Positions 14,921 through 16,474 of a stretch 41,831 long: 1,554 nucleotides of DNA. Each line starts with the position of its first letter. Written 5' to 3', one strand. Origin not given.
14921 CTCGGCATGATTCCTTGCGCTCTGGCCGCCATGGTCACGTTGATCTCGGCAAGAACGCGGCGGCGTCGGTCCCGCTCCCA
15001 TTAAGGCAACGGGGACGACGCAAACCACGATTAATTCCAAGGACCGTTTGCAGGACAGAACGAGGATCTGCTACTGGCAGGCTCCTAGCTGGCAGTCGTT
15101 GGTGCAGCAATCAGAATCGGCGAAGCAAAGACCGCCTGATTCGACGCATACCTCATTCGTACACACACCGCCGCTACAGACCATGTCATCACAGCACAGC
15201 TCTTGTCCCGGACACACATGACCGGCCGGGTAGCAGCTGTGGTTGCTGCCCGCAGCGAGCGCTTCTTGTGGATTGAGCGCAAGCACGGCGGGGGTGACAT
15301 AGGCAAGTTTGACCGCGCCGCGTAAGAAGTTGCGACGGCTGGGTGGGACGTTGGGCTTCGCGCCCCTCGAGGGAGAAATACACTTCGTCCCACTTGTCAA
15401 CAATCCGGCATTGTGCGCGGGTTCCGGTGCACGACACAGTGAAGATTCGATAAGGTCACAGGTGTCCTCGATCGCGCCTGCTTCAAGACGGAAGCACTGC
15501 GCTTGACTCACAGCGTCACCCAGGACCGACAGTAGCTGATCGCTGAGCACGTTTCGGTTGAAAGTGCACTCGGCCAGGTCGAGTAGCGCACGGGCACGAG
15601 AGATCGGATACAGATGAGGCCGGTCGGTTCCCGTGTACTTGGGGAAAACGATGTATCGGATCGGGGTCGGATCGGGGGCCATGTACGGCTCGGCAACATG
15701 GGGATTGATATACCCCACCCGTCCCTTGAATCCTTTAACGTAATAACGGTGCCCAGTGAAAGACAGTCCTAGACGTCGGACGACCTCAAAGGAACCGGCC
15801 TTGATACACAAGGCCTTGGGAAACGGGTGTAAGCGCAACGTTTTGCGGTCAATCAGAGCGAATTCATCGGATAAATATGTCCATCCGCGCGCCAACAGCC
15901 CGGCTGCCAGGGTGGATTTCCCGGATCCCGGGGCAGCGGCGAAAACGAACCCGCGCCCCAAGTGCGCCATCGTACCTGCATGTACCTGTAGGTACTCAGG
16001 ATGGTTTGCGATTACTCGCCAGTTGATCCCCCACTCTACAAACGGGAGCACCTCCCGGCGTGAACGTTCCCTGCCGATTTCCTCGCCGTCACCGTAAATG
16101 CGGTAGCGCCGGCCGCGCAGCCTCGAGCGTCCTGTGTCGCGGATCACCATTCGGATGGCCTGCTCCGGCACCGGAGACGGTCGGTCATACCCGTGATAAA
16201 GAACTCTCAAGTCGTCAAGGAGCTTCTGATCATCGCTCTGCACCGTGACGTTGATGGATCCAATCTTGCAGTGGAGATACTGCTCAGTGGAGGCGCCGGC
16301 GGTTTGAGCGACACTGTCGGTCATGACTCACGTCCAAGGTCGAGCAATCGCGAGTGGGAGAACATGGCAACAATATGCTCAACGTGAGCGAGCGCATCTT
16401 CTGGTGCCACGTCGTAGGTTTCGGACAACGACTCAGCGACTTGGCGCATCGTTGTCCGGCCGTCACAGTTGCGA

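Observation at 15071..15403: Twin-arginine-like leader and tandem knottin-like 12-Cys peptide encoded in frame at the 3' end of the kinase ORF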

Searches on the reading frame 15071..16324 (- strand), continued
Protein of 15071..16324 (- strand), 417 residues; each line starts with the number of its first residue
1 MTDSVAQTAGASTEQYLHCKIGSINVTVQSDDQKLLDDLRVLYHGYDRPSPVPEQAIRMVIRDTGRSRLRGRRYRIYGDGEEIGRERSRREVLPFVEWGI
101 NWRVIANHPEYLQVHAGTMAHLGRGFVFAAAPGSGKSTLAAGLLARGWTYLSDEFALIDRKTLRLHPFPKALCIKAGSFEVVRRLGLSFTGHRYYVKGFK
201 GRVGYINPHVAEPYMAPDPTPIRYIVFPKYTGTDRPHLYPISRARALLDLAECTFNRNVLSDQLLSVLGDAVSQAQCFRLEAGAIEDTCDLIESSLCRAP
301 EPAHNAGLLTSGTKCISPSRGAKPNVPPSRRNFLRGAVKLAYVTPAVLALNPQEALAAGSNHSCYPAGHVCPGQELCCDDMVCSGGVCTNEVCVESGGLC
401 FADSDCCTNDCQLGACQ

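Call 27: search_protein_families(library=pfam, proteins=[L040:853-1758:+, L040:362-805:+, L040:2045-2941:-, L040:2985-4373:+, L040:6007-7374:-, L040:7445-8248:-, L001:287-2905:-, L001:3538-4647:+, L001:6204-10100:-], max_evalue=0.001)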
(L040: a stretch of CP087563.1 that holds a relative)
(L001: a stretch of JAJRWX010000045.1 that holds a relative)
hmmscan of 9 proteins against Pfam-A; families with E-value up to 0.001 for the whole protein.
L040:853-1758:+ (301 aa): 3 families
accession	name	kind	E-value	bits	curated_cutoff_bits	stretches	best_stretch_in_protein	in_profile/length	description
PF00165.29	HTH_AraC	-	4.9e-21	74.8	26.6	2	261-296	8-42/42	Bacterial regulatory helix-turn-helix proteins, AraC family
PF12833.13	HTH_18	-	1.8e-20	73.4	33.6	1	218-296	1-79/80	Helix-turn-helix domain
PF02311.25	AraC_binding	-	4.5e-06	26.9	21.1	1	82-174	37-132/135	AraC-like ligand binding domain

L040:362-805:+ (147 aa): 0 families

L040:2045-2941:- (298 aa): 3 families
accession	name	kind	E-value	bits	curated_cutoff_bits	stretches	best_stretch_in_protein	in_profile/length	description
PF01026.27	TatD_DNase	-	5.1e-74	249.3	27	1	36-290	1-253/253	TatD related DNase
PF01979.26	Amidohydro_1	-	6.7e-08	32.6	25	1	30-218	1-211/345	Amidohydrolase family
PF04909.20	Amidohydro_2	-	0.00047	20.4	26.4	0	213-291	220-289/289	Amidohydrolase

L040:2985-4373:+ (462 aa): 1 family
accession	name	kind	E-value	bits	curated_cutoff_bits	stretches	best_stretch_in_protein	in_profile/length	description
PF14907.12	NTP_transf_5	-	7.2e-40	137.6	31.2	1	31-238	44-244/249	Uncharacterised nucleotidyltransferase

L040:6007-7374:- (455 aa): 2 families
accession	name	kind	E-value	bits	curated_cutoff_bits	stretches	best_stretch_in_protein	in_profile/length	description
PF00849.27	PseudoU_synth_2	-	7.6e-28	98.1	26.8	1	145-333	2-151/152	RNA pseudouridylate synthase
PF01479.30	S4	-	7.2e-08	32.5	22.8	1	70-117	1-48/48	S4 domain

L040:7445-8248:- (267 aa): 1 family
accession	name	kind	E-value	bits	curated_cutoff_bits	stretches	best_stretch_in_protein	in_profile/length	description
PF09976.15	TPR_21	-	5.2e-05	23.5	25.5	1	23-67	2-46/193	Tetratricopeptide repeat-like domain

L001:287-2905:- (872 aa): 2 families
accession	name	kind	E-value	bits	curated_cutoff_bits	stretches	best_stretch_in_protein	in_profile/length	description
PF00082.27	Peptidase_S8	-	6e-45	154.2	21.8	1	198-497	1-288/288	Subtilase family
PF01483.27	P_proprotein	-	1.7e-07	31.7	21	1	628-742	3-86/86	Proprotein convertase P-domain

L001:3538-4647:+ (369 aa): 1 family
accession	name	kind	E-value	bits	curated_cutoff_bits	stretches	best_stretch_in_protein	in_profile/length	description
PF14907.12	NTP_transf_5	-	3.4e-36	125.5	31.2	1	37-252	33-243/249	Uncharacterised nucleotidyltransferase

L001:6204-10100:- (1298 aa): 2 families
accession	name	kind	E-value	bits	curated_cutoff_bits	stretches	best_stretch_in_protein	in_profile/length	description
PF13385.13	Laminin_G_3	-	1.1e-38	133.2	27.6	2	575-737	1-150/151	Concanavalin A-like lectin/glucanases superfamily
PF07953.20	Toxin_R_bind_N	-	1.7e-07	31.5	23.8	1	326-516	4-189/191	Clostridium neurotoxin, N-terminal receptor binding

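Call 31: find_encoding_contigs(protein=P0002, flank=5000)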
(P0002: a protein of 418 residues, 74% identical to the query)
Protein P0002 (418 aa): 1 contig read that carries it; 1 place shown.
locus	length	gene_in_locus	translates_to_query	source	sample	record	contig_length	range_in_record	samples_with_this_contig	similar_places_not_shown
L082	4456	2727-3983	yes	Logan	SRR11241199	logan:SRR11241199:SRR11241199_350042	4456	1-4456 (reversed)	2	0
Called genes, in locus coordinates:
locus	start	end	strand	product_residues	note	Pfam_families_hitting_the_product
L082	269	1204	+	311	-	PF13349:DUF4097 (weak)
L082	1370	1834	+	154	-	-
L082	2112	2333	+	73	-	-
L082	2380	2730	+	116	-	PF05402:PqqD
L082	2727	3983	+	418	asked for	PF27840:ScmC (weak)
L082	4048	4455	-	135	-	?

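Call 35: find_encoding_contigs(protein=P0009, flank=4000, max_places=2)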
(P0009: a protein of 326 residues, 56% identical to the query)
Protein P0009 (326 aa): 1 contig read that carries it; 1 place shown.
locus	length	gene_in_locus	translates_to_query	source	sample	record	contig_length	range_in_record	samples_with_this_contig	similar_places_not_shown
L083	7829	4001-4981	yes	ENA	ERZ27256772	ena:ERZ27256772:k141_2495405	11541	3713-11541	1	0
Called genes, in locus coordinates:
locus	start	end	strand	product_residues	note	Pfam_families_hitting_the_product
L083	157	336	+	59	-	PF01165:Ribosomal_S21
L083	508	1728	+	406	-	PF13562:NTP_transf_4, PF00132:Hexapep (faint)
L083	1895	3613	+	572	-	PF14907:NTP_transf_5, PF00856:SET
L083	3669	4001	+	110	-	PF05402:PqqD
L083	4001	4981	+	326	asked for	PF27840:ScmC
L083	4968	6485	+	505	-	PF07884:VKOR, PF13462:Thioredoxin_4 (weak), PF01323:DSBA, PF13743:Thioredoxin_5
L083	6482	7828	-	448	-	?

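Call 36: find_encoding_contigs(protein=P0011, flank=4000, max_places=2)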
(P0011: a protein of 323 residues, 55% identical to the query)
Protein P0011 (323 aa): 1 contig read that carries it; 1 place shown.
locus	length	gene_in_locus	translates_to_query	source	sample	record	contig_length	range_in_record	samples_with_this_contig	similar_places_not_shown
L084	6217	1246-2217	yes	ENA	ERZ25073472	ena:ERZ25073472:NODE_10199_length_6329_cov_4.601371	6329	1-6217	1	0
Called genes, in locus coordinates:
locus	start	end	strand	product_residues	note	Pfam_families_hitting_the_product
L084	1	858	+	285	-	?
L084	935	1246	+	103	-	PF05402:PqqD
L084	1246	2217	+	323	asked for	PF27840:ScmC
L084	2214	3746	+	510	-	PF07884:VKOR (weak), PF01323:DSBA, PF13462:Thioredoxin_4 (weak), PF13743:Thioredoxin_5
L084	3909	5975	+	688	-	PF00009:GTP_EFTU, PF03144:GTP_EFTU_D2, PF22042:EF-G_D2, PF14492:EFG_III, PF03764:EFG_IV, PF00679:EFG_C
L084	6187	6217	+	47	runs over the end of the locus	?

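Call 54: predict_structure(alignment_id=A2)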
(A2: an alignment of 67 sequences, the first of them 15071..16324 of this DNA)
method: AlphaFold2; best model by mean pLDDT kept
length: 417 residues; sequences in the alignment: 67
mean_pLDDT: 82.8   pTM: 0.73
mean pLDDT of the five models: 82.8, 82.7, 82.0, 81.6, 81.0
residues with pLDDT >= 90: 252; 70-90: 71; 50-70: 44; < 50: 50
segments of 3 or more residues with pLDDT < 50: 1-4, 6-11, 314-321, 323-325, 337-362
pLDDT, mean of each block of 10 residues (from residue 1): 44 81 95 95 91 86 92 97 95 96 96 98 97 95 97 96 97 96 96 83 94 83 98 94 98 95 97 98 97 92 63 49 51 49 35 31 59 70 72 75 75 80
secondary structure, 60 per line:
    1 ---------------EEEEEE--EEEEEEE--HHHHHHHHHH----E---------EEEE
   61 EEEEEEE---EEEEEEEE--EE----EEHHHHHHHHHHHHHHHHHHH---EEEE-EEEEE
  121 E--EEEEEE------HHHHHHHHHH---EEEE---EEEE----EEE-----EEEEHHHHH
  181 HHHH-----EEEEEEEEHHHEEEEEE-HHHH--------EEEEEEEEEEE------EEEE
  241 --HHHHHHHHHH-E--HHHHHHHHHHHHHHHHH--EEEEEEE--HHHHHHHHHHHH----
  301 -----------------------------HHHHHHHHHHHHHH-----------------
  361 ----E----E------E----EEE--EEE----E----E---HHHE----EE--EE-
elements in order: E16-21 E24-30 H33-42 E57-67 E71-78 H89-107 E111-114 E116-121 E124-129 H136-145 E149-152 E156-159 E164-166 E172-175 H176-184 E190-197 E201-206 H208-211 E220-230 E237-240 H243-252 H257-273 E276-282 H285-296 H330-343 E382-384 E387-389
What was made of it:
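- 15437..16324 (-): HprK-like (ScmC/LppK-type) P-loop kinase domain, residues 1-296. AF2 pLDDT >90 over residues ~12-300 (call 54).
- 15341..15436 (-): Linker, residues 297-328. It is not conserved in sequence and contains the two in-frame TTG codons (15398-15403). AF2 pLDDT is 31-63 (call 54).
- AF2 gives low confidence for the leader and linker (call 54).
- Tried and rejected: The full-length AF2 model could not be used to ask whether Ser360 reaches the P-loop, because coordinates are not returned and the leader and linker have low confidence (call 54).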

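Call 62: fold_search(model_id=the predicted structure, library=pdb)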
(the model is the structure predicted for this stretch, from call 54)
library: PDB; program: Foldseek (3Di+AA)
matches with E <= 10: 138; with E <= 0.001: 21
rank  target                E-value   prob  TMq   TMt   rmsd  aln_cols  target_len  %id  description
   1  1aq2                  4.1e-06  1.00  0.43  0.35   8.2       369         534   12  PHOSPHOENOLPYRUVATE CARBOXYKINASE (released 1998-10-14)
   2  6com                  4.1e-06  1.00  0.41  0.34   8.9       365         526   12  2.3A crystal structure of E. coli phosphoenolpyruvate carboxykinase mutant Asp269Asn (released 2018-04-04)
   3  1ayl                  4.1e-06  1.00  0.42  0.34   8.8       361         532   13  PHOSPHOENOLPYRUVATE CARBOXYKINASE (released 1997-01-11)
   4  2pxz                  5.5e-06  1.00  0.43  0.35   7.8       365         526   12  E. coli phosphoenolpyruvate carboxykinase (PEPCK) complexed with ATP, Mg2+, Mn2+, carbon dioxide and oxaloacetate (released 2008-04-22)
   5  1ii2_A                5.5e-06  1.00  0.39  0.32  10.3       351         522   11  Crystal Structure of Phosphoenolpyruvate Carboxykinase (PEPCK) from Trypanosoma cruzi (released 2001-11-21)
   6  6asn                  5.5e-06  1.00  0.41  0.34   9.0       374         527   12  E. coli phosphoenolpyruvate carboxykinase K212I F216V mutant bound to methanesulfonate (released 2018-08-29)
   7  1k3c                  6.2e-06  1.00  0.41  0.34   8.6       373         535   12  Phosphoenolpyruvate carboxykinase in complex with ADP, AlF3 and Pyruvate (released 2001-12-19)
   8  1ii2_B                8.8e-06  1.00  0.39  0.33   8.8       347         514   14  Crystal Structure of Phosphoenolpyruvate Carboxykinase (PEPCK) from Trypanosoma cruzi (released 2001-11-21)
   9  6crt                  9.4e-06  1.00  0.43  0.35   8.3       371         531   12  Arg65Gln Mutagenic E.coli PCK (released 2018-04-04)
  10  1os1                  1.1e-05  1.00  0.43  0.35   8.1       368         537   12  Structure of Phosphoenolpyruvate Carboxykinase complexed with ATP,Mg, Ca and pyruvate. (released 2003-09-23)
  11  1oen                  1.1e-05  1.00  0.40  0.33   8.7       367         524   12  PHOSPHOENOLPYRUVATE CARBOXYKINASE (released 1996-11-08)
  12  6asm                  1.2e-05  1.00  0.40  0.33   8.8       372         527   12  E. coli phosphoenolpyruvate carboxykinase G209S K212C mutant bound to thiosulfate (released 2018-08-29)
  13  6at2                  1.4e-05  1.00  0.44  0.35   7.9       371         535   12  E. coli phosphoenolpyruvate carboxykinase G209N mutant bound to thiosulfate (released 2018-08-29)
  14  6v2l                  1.6e-05  1.00  0.44  0.35   7.9       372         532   12  E. coli Phosphoenolpyruvate carboxykinase S250A (released 2019-12-11)
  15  6asi                  1.6e-05  1.00  0.42  0.34   8.2       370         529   12  E. coli phosphoenolpyruvate carboxykinase G209S mutant bound to methanesulfonate (released 2018-08-29)
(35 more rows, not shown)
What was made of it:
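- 15437..16324 (-): Foldseek finds the PEPCK/HprK fold (call 62).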

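Call 74: find_encoding_contigs(protein=P0003, flank=5000, max_places=2)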
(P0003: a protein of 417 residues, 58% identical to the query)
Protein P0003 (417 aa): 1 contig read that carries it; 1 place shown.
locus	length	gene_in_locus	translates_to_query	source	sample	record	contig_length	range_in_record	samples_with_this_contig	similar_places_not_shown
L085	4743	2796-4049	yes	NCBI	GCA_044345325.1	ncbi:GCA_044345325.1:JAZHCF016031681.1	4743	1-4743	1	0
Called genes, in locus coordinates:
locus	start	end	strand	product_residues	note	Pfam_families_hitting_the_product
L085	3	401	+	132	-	?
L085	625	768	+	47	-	-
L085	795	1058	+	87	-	-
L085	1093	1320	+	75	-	-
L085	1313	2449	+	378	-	PF14907:NTP_transf_5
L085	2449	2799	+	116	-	PF05402:PqqD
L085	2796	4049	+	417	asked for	PF27840:ScmC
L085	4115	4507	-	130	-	-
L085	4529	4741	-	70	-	?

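Call 75: find_encoding_contigs(protein=P0004, flank=5000, max_places=2)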
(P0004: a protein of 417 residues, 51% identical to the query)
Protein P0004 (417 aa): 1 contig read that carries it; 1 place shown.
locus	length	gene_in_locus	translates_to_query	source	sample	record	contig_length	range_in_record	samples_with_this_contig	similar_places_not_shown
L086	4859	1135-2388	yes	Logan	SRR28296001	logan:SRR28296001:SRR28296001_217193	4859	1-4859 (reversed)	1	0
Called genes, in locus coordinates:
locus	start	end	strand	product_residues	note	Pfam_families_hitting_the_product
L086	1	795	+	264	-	?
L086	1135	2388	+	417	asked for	PF27840:ScmC, PF07475:Hpr_kinase_C (weak)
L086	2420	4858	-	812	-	?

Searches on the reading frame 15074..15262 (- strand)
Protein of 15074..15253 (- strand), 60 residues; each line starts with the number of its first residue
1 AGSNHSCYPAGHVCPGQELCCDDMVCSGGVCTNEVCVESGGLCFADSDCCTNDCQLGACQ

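Call 7: search_protein_families(library=pfam, proteins=[window:15074-15253:-], max_evalue=10)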
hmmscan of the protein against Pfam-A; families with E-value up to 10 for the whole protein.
seq(60 aa): 6 families
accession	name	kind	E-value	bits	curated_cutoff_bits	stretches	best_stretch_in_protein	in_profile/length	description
PF17557.7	Conotoxin_I2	-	0.03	14.9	27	2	36-60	1-25/38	I2-superfamily conotoxins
PF02950.22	Conotoxin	-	0.073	14.5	25.1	2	34-59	48-74/75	Conotoxin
PF06357.16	Omega-toxin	-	0.33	11.2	22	1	35-54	3-22/37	Omega-atracotoxin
PF04706.18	Dickkopf_N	-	0.46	11.3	25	1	6-32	25-51/51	Dickkopf N-terminal cysteine-rich region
PF07740.17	Toxin_12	-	0.86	10.7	21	1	36-52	2-18/30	Ion channel inhibitory toxin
PF18687.6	DUF5637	-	1.7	9.1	31.3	2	36-54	1-19/33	Family of unknown function (DUF5637)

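Call 66: predict_structure(alignment_id=A4)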
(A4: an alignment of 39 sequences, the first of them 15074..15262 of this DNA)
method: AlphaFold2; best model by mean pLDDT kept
length: 63 residues; sequences in the alignment: 39
mean_pLDDT: 74.4   pTM: 0.41
mean pLDDT of the five models: 74.4, 73.4, 72.3, 72.2, 70.3
residues with pLDDT >= 90: 5; 70-90: 42; 50-70: 10; < 50: 6
segments of 3 or more residues with pLDDT < 50: 1-6
pLDDT, mean of each block of 10 residues (from residue 1): 51 71 73 75 85 87 89
secondary structure, 60 per line:
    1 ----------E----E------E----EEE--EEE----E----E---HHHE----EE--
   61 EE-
elements in order: E28-30 E33-35
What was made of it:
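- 15161..15235 (-): Cys unit 1, residues 364-388: C-x6-C-x5-CC-x4-C-x4-C. AF2 pLDDT 71-75 (call 66).
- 15077..15148 (-): Cys unit 2, residues 393-416: C-x6-C-x5-CC-x3-C-x4-C. AF2 pLDDT 85-89 (call 66).
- AF2 mean pLDDT is 74, and 85-89 for unit 2 (call 66).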

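Call 69: fold_search(model_id=the predicted structure, library=pdb)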
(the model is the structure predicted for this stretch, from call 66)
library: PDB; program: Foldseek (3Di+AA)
matches with E <= 10: 20; with E <= 0.001: 0
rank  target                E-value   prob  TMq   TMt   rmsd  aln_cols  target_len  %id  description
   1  1hvw_MODEL_1_A        4.1e-01  0.94  0.38  0.83   0.8        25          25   36  HAIRPINLESS MUTANT OF OMEGA-ATRACOTOXIN-HV1A (released 2001-01-17)
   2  5fzv_MODEL_1_A        5.1e-01  0.98  0.39  0.75   0.4        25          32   40  High resolution solution NMR structure of the spider venom peptide U3- scytotoxin-Sth1a (released 2016-06-08)
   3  9nvh_MODEL_1_A        9.0e-01  0.69  0.36  0.60   1.2        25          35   32  NMR structure of conotoxin k-SrXIA (released 2025-05-14)
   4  5irx_E                1.7e+00  0.06  0.29  0.26  10.8        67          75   18  Structure of TRPV1 in complex with DkTx and RTX, determined in lipid nanodisc (released 2016-05-25)
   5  2m9l_MODEL_1_A        2.0e+00  0.35  0.37  0.61   1.6        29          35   31  Solution structure of protoxin-1 (released 2014-04-30)
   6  1v7f_MODEL_1_A        2.5e+00  0.28  0.36  0.66   1.4        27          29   26  Solution structure of phrixotoxin 1 (released 2004-11-23)
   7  1axh_MODEL_1_A        3.1e+00  0.38  0.36  0.59   3.7        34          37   26  ATRACOTOXIN-HVI FROM HADRONYCHE VERSUTA (AUSTRALIAN FUNNEL-WEB SPIDER, NMR, 20 STRUCTURES (released 1997-11-12)
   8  5fzx_MODEL_1_A        3.1e+00  0.21  0.37  0.60   3.1        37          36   22  High resolution solution NMR structure of the spider venom peptide U5- scytotoxin-Sth1a (released 2016-06-08)
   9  8ivd_D                4.8e+00  0.09  0.36  0.22   6.7        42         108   26  COMPLEX STRUCTURE OF CD93-IGFBP7 (released 2024-01-17)
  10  5fzw_MODEL_1_A        5.5e+00  0.30  0.37  0.67   0.7        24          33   33  High resolution solution NMR structure of the spider venom peptide U3- scytotoxin-Sth1h (released 2016-06-08)
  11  6mk4_MODEL_1_A        5.9e+00  0.11  0.32  0.56   1.9        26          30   31  Solution NMR structure of spider toxin analogue [E17K]ProTx-II (released 2018-12-19)
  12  1c6w_MODEL_1_A        6.3e+00  0.09  0.32  0.53   2.5        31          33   29  MAUROCALCIN FROM SCORPIO MAURUS (released 2000-09-06)
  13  6cnu_A                6.8e+00  0.03  0.18  0.27   6.8        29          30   24  Crystal Structure of JzTX-V (released 2019-03-06)
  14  2l1q_MODEL_1_A        7.3e+00  0.16  0.31  0.47   0.6        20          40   40  Solution structure of human Liver Expressed Antimicrobial Peptide 2 (released 2010-09-22)
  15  6cuc_MODEL_1_A        7.3e+00  0.02  0.27  0.23  10.2        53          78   21  Solution structure of double knot toxin (DkTx) (released 2019-03-27)
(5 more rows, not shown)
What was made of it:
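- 15077..15148 (-): The top Foldseek PDB hits are all inhibitor-cystine-knot toxins (1hvw TMt 0.83, rmsd 0.8 A; 5fzv prob 0.98), but E-values are 0.4-10 (call 69).
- On Inhibitor cystine knot (knottin): Model pLDDT is 74 (calls 66, 69).
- Closest known: Inhibitor-cystine-knot. Same: The AF2 model superposes on omega-atracotoxin and U3-scytotoxin at 0.4-0.8 A over 25 residues (call 69).
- The Foldseek top hits are exclusively cystine-knot toxins (call 69).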
